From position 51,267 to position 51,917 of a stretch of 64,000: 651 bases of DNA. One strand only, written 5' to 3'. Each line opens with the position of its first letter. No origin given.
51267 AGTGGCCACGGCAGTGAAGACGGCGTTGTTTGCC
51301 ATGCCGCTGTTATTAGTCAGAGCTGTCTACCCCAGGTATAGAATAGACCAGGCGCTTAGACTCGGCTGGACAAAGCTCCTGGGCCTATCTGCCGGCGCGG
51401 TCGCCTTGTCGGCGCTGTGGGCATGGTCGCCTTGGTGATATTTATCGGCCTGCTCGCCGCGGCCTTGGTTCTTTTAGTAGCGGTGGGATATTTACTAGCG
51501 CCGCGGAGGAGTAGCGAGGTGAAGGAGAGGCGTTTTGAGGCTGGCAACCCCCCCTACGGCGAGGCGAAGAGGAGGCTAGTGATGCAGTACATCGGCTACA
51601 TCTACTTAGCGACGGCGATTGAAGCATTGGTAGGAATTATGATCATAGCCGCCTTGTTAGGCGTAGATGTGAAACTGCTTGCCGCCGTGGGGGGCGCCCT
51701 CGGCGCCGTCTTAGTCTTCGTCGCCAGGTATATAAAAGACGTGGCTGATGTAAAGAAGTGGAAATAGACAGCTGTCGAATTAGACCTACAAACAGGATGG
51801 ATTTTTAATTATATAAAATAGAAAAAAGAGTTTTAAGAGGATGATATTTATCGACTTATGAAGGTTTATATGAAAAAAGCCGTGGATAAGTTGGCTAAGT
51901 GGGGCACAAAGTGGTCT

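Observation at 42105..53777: A 2-oxoacid:ferredoxin oxidoreductase operon sits inside the complex-I (nuo) cluster and is translationally coupled to nuoI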

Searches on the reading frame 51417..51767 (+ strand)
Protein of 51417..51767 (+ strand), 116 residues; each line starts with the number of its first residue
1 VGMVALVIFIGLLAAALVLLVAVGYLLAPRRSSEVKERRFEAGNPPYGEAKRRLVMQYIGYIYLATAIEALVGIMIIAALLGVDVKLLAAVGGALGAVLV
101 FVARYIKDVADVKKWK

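Call 4: search_protein_families(library=pfam, proteins=[window:51417-51767:+])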
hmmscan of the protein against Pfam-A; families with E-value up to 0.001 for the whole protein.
window:51417-51767:+ (116 aa): 1 family
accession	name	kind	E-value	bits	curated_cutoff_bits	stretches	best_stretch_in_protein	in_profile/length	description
PF00507.24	Oxidored_q4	-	3.6e-05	24.3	23.3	1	18-72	2-58/99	NADH-ubiquinone/plastoquinone oxidoreductase, chain 3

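Call 17: search_protein_families(library=ncbifam, proteins=[window:51417-51767:+], max_evalue=0.01)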
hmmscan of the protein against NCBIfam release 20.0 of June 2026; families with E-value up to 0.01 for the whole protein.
window:51417-51767:+ (116 aa): 5 families
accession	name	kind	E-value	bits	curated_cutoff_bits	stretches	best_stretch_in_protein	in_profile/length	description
NF004729.0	PRK06073.1-5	equivalog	7.8e-15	55.1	94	1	3-81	12-95/134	NADH dehydrogenase subunit A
NF004727.0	PRK06073.1-2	equivalog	9.9e-15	54.7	101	1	3-87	6-89/120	NADH dehydrogenase subunit A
NF004728.0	PRK06073.1-4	equivalog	4.5e-10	39.8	124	1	15-79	14-83/129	NADH dehydrogenase subunit A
NF004726.0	PRK06073.1-1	equivalog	6.8e-07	29.4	150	1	11-95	16-99/129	NADH dehydrogenase subunit A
NF005839.0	PRK07756.1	equivalog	4.6e-05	23.7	163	1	4-64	12-70/122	NADH-quinone oxidoreductase subunit A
